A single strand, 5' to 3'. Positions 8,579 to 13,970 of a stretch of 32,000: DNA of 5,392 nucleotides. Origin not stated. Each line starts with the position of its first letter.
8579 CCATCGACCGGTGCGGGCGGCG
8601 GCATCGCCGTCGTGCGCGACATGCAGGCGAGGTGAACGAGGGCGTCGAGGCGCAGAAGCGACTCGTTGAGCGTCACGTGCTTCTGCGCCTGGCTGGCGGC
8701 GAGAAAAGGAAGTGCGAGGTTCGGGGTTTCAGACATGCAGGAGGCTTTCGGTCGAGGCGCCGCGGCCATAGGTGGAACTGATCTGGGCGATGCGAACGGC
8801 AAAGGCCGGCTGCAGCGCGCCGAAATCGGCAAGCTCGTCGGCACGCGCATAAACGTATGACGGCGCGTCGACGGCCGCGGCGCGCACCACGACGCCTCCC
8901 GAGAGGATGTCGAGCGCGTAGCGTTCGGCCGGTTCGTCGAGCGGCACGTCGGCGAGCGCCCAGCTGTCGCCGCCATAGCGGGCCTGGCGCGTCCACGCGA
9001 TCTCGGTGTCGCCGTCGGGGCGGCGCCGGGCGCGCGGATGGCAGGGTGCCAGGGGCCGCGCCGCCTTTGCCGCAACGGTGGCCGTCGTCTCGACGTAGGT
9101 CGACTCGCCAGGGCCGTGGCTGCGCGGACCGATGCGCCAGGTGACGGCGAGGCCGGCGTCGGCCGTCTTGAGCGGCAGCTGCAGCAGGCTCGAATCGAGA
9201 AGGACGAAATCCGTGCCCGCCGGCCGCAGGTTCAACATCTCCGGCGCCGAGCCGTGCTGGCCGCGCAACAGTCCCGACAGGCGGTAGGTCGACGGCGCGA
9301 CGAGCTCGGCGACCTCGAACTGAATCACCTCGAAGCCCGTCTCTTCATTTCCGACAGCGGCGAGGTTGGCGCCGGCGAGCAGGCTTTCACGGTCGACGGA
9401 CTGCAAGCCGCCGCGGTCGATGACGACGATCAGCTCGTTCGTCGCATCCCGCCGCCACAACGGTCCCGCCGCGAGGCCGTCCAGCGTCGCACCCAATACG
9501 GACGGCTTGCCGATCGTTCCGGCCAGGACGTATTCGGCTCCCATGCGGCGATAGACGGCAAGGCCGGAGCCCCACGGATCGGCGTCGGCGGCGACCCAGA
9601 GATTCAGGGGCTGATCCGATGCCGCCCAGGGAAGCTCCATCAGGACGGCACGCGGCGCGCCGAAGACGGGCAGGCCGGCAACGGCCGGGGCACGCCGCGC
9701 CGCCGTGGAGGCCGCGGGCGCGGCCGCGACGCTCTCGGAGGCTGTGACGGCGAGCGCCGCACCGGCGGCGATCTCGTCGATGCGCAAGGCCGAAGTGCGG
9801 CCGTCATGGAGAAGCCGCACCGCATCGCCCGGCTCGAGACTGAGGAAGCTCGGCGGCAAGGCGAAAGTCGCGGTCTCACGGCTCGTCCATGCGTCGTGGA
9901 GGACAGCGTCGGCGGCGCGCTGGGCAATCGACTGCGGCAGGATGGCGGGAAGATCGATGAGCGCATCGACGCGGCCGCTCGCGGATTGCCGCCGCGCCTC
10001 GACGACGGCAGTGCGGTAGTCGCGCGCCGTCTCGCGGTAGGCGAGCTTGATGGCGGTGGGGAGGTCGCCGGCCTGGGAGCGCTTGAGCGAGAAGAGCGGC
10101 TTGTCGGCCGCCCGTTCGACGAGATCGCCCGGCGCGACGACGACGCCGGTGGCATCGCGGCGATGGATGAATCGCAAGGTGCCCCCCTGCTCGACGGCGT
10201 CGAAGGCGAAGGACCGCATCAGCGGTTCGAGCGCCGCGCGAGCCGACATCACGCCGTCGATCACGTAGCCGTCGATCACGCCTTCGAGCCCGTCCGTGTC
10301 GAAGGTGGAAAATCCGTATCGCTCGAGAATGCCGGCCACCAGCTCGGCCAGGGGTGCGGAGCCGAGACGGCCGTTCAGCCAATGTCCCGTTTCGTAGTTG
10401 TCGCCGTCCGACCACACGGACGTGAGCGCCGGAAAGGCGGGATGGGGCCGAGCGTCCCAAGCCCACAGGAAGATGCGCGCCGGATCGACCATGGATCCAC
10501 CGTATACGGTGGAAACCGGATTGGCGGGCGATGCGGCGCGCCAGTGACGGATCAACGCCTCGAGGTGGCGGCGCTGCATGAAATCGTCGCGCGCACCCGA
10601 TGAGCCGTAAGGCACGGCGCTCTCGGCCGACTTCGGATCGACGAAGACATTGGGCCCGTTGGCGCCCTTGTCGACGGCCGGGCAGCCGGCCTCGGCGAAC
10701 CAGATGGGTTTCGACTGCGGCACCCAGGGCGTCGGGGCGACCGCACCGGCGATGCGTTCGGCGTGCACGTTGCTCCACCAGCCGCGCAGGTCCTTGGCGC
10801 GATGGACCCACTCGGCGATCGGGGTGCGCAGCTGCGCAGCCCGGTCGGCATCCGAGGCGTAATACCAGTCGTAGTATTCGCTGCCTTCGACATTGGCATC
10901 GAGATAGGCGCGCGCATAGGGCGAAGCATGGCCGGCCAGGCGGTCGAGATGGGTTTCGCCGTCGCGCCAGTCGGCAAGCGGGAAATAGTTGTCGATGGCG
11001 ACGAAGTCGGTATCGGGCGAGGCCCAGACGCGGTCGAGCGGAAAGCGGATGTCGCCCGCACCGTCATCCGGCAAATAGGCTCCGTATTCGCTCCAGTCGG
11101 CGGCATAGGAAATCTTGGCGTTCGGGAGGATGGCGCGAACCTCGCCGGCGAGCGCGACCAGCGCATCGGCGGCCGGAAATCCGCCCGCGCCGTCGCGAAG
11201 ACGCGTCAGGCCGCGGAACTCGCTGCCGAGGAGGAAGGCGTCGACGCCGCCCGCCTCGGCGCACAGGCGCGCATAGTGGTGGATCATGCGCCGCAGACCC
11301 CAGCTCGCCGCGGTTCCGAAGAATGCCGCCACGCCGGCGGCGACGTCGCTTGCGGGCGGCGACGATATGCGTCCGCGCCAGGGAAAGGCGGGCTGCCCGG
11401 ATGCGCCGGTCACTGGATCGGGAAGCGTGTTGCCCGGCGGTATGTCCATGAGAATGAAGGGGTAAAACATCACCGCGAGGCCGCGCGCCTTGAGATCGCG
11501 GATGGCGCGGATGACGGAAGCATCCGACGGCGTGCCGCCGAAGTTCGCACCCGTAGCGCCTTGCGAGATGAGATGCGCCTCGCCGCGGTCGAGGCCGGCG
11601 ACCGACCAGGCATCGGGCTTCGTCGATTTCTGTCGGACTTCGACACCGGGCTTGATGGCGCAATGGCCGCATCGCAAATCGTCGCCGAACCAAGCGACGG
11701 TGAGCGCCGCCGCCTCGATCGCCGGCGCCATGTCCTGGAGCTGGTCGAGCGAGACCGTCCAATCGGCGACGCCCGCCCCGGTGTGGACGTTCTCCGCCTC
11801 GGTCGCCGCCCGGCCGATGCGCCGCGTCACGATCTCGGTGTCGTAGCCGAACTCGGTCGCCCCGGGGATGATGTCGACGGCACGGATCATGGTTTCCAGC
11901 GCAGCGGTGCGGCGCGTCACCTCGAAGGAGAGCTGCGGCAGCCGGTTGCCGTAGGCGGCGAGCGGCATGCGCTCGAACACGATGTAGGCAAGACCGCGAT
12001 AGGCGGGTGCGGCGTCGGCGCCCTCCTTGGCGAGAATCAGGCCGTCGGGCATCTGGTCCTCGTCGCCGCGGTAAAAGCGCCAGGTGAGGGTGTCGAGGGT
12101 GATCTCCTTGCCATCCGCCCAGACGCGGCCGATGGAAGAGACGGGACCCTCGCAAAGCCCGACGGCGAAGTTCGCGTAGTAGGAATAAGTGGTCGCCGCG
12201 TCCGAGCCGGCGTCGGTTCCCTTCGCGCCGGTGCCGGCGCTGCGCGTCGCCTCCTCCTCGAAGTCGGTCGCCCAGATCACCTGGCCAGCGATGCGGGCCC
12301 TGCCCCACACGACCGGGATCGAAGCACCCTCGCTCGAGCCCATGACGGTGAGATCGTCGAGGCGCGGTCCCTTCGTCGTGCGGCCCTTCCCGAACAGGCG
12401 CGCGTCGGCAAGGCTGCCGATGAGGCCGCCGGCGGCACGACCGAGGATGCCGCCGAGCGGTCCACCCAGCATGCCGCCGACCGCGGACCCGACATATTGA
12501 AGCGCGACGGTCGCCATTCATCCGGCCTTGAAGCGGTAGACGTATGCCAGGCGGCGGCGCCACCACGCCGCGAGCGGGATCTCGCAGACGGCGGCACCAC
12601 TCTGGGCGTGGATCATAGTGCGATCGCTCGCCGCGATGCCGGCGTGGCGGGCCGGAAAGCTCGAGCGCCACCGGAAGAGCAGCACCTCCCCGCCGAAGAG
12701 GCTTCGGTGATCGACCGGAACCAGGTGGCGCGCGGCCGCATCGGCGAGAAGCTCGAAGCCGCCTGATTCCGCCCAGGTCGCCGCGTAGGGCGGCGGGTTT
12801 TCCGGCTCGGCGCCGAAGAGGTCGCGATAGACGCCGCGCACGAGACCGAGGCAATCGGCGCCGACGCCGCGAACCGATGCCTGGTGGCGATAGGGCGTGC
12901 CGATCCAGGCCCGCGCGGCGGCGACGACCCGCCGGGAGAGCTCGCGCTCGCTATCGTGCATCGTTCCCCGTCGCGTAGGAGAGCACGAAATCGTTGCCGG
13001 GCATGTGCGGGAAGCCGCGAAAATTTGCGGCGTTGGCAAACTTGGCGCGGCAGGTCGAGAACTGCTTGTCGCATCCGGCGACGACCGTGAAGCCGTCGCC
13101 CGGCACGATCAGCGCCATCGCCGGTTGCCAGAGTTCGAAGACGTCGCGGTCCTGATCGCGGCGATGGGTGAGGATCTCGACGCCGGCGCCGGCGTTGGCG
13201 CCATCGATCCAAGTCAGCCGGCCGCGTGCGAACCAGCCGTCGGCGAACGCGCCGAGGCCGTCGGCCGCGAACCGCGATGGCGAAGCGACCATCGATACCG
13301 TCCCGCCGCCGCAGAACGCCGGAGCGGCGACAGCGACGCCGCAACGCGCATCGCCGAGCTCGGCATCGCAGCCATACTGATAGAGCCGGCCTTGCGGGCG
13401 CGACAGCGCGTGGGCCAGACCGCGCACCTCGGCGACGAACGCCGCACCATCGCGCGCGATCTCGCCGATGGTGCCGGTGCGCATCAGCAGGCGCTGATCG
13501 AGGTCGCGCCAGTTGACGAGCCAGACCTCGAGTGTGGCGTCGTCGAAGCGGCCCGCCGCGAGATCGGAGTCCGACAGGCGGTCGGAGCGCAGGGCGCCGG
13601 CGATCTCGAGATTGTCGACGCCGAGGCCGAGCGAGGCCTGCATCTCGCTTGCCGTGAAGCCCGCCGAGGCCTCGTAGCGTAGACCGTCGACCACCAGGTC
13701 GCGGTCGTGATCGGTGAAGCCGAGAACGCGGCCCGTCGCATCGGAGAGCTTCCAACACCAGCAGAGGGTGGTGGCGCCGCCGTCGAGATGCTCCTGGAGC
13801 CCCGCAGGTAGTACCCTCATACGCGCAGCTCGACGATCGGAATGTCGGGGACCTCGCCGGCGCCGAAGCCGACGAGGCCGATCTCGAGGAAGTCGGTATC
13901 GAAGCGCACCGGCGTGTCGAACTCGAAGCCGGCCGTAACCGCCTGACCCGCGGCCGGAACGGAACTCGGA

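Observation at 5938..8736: Tail-fibre and complete lysis module fused in cis to the GTA structural operon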

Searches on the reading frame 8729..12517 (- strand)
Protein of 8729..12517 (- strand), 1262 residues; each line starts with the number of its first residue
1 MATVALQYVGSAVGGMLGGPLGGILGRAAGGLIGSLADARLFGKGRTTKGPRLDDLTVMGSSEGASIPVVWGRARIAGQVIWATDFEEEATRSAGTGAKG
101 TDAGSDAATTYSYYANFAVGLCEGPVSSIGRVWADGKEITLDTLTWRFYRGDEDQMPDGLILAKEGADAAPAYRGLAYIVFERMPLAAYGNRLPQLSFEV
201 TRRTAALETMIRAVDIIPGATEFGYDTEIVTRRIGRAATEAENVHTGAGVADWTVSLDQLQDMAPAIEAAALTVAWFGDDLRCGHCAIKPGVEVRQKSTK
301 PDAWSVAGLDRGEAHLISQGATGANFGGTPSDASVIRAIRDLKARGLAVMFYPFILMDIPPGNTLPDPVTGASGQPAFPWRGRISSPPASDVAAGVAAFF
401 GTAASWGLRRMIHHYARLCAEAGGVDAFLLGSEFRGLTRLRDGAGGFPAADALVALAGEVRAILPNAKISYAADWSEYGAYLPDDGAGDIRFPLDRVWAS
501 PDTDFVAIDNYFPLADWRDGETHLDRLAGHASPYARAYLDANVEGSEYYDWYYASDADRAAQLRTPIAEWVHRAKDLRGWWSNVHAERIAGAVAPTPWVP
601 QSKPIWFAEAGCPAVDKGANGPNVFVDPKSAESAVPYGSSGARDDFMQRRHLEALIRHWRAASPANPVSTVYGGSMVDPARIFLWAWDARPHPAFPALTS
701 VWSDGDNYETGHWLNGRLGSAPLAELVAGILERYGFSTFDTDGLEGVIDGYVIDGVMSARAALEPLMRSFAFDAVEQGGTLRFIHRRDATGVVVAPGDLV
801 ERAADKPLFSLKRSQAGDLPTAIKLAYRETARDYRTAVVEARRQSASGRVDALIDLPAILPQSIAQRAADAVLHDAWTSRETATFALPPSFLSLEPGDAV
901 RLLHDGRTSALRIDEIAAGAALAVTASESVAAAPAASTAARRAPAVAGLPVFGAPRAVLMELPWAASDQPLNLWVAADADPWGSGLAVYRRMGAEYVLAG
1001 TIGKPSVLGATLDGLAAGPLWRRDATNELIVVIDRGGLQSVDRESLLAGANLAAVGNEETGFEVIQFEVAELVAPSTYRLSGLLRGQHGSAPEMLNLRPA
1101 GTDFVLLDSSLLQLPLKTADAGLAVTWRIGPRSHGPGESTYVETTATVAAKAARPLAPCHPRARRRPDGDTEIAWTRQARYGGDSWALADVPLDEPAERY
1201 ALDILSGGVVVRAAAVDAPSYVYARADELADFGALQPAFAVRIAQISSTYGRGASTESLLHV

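Call 5: search_protein_families(library=pfam, proteins=[window:8729-12517:-], max_evalue=0.01)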
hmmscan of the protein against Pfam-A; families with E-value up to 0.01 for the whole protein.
window:8729-12517:- (1262 aa): 4 families
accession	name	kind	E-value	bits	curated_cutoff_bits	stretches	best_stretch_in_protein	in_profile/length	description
PF13547.12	GTA_TIM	-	1e-128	429.3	27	1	406-696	1-299/299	GTA TIM-barrel-like domain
PF13550.12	Phage-tail_3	-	1.9e-43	148.7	23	1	755-916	2-162/164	Putative phage tail protein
PF23666.2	Rcc01698_C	-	5.8e-27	94.3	27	1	1007-1105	2-98/98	Rcc01698-like, C-terminal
PF22612.2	GH113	-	0.00047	20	27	0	601-629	208-236/289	Glycoside Hydrolase Family 113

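Call 18: find_homologous_proteins(query=window:8729-12517:-, max_evalue=1e-10)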
Query window:8729-12517:- (1262 aa): 7964 proteins with E <= 1e-10 among 8000 candidates; the best 120 are listed.
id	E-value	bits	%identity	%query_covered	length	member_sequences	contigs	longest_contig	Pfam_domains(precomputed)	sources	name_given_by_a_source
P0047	0.0e+0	2784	98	100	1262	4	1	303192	PF13550.14,PF13547.13,PF23666.3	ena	-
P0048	0.0e+0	1552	55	100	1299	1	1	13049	PF13550.14,PF13547.13,PF23666.3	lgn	-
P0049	0.0e+0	1543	56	100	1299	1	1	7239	PF13550.14,PF13547.13,PF23666.3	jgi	jgi:hypothetical protein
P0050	0.0e+0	1543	57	100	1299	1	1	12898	PF13550.14,PF13547.13,PF23666.3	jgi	jgi:hypothetical protein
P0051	0.0e+0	1539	54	100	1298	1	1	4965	PF13550.14,PF13547.13,PF23666.3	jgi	jgi:Gene Transfer Agent (GTA)-like protein/putative tail protein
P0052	0.0e+0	1499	54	100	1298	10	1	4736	PF13550.14,PF13547.13,PF23666.3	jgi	jgi:hypothetical protein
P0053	0.0e+0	1457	53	100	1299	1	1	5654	PF13550.14,PF13547.13,PF23666.3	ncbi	-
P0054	0.0e+0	1421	53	100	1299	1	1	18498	PF13550.14,PF13547.13,PF23666.3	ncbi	ncbi:MAG: glycoside hydrolase/phage tail family protein [Parvibaculaceae bacterium]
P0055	0.0e+0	1406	53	100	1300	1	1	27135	PF13550.14,PF13547.13,PF23666.3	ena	-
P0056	0.0e+0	1384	52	100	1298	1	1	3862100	PF13550.14,PF13547.13,PF23666.3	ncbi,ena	-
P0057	0.0e+0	1375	52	100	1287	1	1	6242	PF13550.14,PF13547.13,PF23666.3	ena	-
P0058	0.0e+0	1371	52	100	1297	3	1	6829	PF13550.14,PF13547.13,PF23666.3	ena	-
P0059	0.0e+0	1368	52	100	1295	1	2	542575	PF13550.14,PF22612.3,PF13547.13,PF23666.3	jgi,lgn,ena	-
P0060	0.0e+0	1367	53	100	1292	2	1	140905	PF13550.14,PF22612.3,PF13547.13,PF23666.3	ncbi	ncbi:MAG: glycoside hydrolase/phage tail family protein [Hyphomicrobiales bacterium]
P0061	0.0e+0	1367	51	100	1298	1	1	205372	PF13550.14,PF22612.3,PF13547.13,PF23666.3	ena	-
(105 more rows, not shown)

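Call 20: find_related_loci(query=A1, collection=genome_contigs, flank=10000)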
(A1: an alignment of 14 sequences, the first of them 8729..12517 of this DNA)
Query A1 (1262 aa) in genome_contigs; peptide patterns used: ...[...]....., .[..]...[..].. (x = any residue, [..] = any of these).
600 stretches matched a pattern (row limit reached: there are more); 599 encode a relative of the query (tblastn E <= 1e-3); the best 80 are kept; 80 distinct loci.
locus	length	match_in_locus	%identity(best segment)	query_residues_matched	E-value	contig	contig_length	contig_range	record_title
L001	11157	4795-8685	52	1-1262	0e+0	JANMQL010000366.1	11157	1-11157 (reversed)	MAG: Hyphomicrobiales bacterium isolate OTE_51_metabat_249_sub OTE_51_k141_1489516, whole genome shotgun sequence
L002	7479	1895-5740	47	1-1262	0e+0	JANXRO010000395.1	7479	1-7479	MAG: Hyphomicrobiales bacterium isolate 336R_metabat_23 336R_k141_1469882, whole genome shotgun sequence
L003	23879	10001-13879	51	1-1262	0e+0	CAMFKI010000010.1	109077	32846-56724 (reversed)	MAG: uncultured Alphaproteobacteria bacterium isolate SRR12456173_bin.16_metaWRAP_v1.3_MAG genome assembly, contig: ERZ1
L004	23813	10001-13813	49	38-1262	0e+0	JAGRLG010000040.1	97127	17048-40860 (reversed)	MAG: Rhodobiaceae bacterium isolate HKST-UBA59 k127_814920, whole genome shotgun sequence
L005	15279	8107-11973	47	1-1262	0e+0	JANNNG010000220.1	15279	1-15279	MAG: Hyphomicrobiales bacterium isolate SOY_35_metabat.143 SOY_35_k141_3077175, whole genome shotgun sequence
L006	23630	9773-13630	48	22-1260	0e+0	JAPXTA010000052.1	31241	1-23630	MAG: Hyphomicrobiaceae bacterium isolate binned_ad_9.222 NODE_1610_length_31241_cov_2.417722, whole genome shotgun seque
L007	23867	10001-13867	48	16-1253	0e+0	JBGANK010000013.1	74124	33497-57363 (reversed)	MAG: Hyphomicrobiaceae bacterium isolate MAG_AAO_AS.60 AAOAS-60_NODE_13_length_74124_cov_4.390806, whole genome shotgun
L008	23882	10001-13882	47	16-1260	0e+0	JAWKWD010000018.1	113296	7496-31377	MAG: Hyphomicrobiaceae bacterium isolate ABC2.96 ABC2.96.fa-18, whole genome shotgun sequence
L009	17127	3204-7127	48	1-1262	0e+0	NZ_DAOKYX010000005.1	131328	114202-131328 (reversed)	MAG: Parvibaculum sp. isolate AMR_MDS_0035 NODE_78_length_131328_cov_11.548140, whole genome shotgun sequence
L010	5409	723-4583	47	16-1254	0e+0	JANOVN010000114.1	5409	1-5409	MAG: Hyphomicrobiaceae bacterium isolate VAR_35_metabat_622 VAR_35_k141_5515640, whole genome shotgun sequence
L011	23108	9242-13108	48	16-1253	0e+0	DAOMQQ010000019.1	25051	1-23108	MAG TPA_asm: Hyphomicrobium sp. isolate AMR_MDS_5830 NODE_553_length_25051_cov_6.756281, whole genome shotgun sequence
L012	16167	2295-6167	47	22-1257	0e+0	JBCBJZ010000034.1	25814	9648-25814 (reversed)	MAG: Pseudomonadota bacterium isolate J06627_12 NODE_34_length_25814_cov_5.479193, whole genome shotgun sequence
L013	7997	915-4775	48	16-1253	0e+0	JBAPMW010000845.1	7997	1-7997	MAG: Hyphomicrobiaceae bacterium isolate MFD02318_ilm_asm_bin1 k127_88341, whole genome shotgun sequence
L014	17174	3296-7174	46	15-1260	0e+0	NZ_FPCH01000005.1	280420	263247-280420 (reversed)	Hyphomicrobium facile strain DSM 1565, whole genome shotgun sequence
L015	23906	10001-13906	46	1-1260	0e+0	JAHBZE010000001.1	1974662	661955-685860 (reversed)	MAG: Xanthobacteraceae bacterium isolate ACE_PRO35 PRO35_1, whole genome shotgun sequence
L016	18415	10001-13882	47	1-1262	0e+0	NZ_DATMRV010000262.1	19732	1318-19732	MAG: Pseudorhodoplanes sp. isolate SMAG_U12965 k141_46175, whole genome shotgun sequence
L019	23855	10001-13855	46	1-1262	0e+0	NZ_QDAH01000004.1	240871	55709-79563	Microvirga sp. KLBC 81 81_scaffold4, whole genome shotgun sequence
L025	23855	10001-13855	46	1-1262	0e+0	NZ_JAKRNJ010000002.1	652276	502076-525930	Microvirga sp. ACRRW NODE_2_length_652276_cov_16.969038_pilon, whole genome shotgun sequence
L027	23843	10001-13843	47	25-1262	0e+0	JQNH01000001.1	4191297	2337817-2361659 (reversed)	Rhizobiales bacterium YIM 77505 EI58DRAFT_unitig_0_quiver_dupTrim_9670.1_C, whole genome shotgun sequence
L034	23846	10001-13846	46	1-1262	0e+0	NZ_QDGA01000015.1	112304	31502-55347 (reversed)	Microvirga calopogonii strain CCBAU 65841 65841_scaffold15, whole genome shotgun sequence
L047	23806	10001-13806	50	1-1262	0e+0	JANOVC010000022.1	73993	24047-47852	MAG: Rhodobiaceae bacterium isolate VAR_35_metabat_91 VAR_35_k141_3094789, whole genome shotgun sequence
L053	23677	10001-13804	47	16-1262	0e+0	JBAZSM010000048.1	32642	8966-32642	MAG: Pseudolabrys sp. isolate SO_2017_GW1_173 NODE_5926_length_32642_cov_1.167031_OW334_2017, whole genome shotgun seque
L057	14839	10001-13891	47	1-1262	0e+0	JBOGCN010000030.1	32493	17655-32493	Segnochrobactraceae bacterium EtOH-i3 30, whole genome shotgun sequence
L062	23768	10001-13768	46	27-1262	0e+0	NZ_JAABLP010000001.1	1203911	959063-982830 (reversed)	Pannonibacter tanglangensis strain XCT-34 XCT34_ctg001, whole genome shotgun sequence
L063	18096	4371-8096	45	38-1262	0e+0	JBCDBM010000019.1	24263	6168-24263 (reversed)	MAG: Pseudomonadota bacterium isolate P01_F01_bin.83 k141_886319_length_24263_cov_10.0000, whole genome shotgun sequence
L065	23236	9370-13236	46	1-1262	0e+0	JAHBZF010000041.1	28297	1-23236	MAG: Pseudolabrys sp. isolate ACE_PRO36 PRO36_41, whole genome shotgun sequence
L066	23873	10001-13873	46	1-1262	0e+0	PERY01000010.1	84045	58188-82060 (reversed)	MAG: Methylocystis sp. isolate BC.3.87 BC_1000200_84045, whole genome shotgun sequence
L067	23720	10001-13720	46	41-1262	0e+0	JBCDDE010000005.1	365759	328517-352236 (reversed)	MAG: Pseudomonadota bacterium isolate P01_G01_bin.33 k141_152580_length_365759_cov_48.7833, whole genome shotgun sequenc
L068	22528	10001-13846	47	1-1262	0e+0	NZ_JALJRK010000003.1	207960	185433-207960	Microvirga sp. Mcv34 NODE_3_length_208035_cov_15.6892208035, whole genome shotgun sequence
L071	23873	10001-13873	45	1-1262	0e+0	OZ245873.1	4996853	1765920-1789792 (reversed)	MAG: Kaistia sp. isolate 50ed00f3-3914-4398-af31-d3df9f367197 genome assembly, chromosome: 1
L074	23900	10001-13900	46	1-1262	0e+0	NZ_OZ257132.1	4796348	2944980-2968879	MAG: Ancylobacter sp. isolate 377afb61-31a6-4c1a-8b4e-982506cd0dad chromosome 1, complete sequence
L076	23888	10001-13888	44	1-1262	0e+0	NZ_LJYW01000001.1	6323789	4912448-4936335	Prosthecomicrobium hirschii strain 16 C1, whole genome shotgun sequence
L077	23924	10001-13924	44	1-1262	0e+0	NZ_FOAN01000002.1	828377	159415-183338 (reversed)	Bosea lupini strain LMG 26383,CCUG 61248,R- 45681, whole genome shotgun sequence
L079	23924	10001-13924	43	1-1262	0e+0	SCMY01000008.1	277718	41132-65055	Rhizobiales bacterium 2SD NODE_8_length_277718_cov_49.505585, whole genome shotgun sequence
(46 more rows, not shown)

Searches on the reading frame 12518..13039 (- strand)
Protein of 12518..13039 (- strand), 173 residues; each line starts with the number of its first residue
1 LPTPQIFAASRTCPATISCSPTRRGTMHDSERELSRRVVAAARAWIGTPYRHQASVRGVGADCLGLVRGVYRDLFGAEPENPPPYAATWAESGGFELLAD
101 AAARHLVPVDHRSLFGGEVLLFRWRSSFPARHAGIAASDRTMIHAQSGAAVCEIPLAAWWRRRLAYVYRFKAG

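Call 8: search_protein_families(library=pfam, proteins=[window:12518-13039:-], max_evalue=0.001)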
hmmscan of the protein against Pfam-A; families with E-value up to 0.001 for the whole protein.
window:12518-13039:- (173 aa): 1 family
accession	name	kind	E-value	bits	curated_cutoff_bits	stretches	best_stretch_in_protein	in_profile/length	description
PF00877.26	NLPC_P60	-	2.2e-05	24.8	23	1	47-164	1-100/105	NlpC/P60 family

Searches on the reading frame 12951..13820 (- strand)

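Call 8: search_protein_families(library=pfam, proteins=[window:12951-13820:-], max_evalue=0.001)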
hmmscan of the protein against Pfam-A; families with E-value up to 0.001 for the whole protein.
window:12951-13820:- (289 aa): 2 families
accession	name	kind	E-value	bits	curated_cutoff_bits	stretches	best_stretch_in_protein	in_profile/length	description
PF09931.15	Phage_phiJL001_Gp84_N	-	1.4e-61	207.8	26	1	6-162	2-159/160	Baseplate hub protein, N-terminal attachment domain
PF09356.15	Phage_BR0599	-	2.5e-31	108.3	22.9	1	195-277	1-80/80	Phage conserved hypothetical protein BR0599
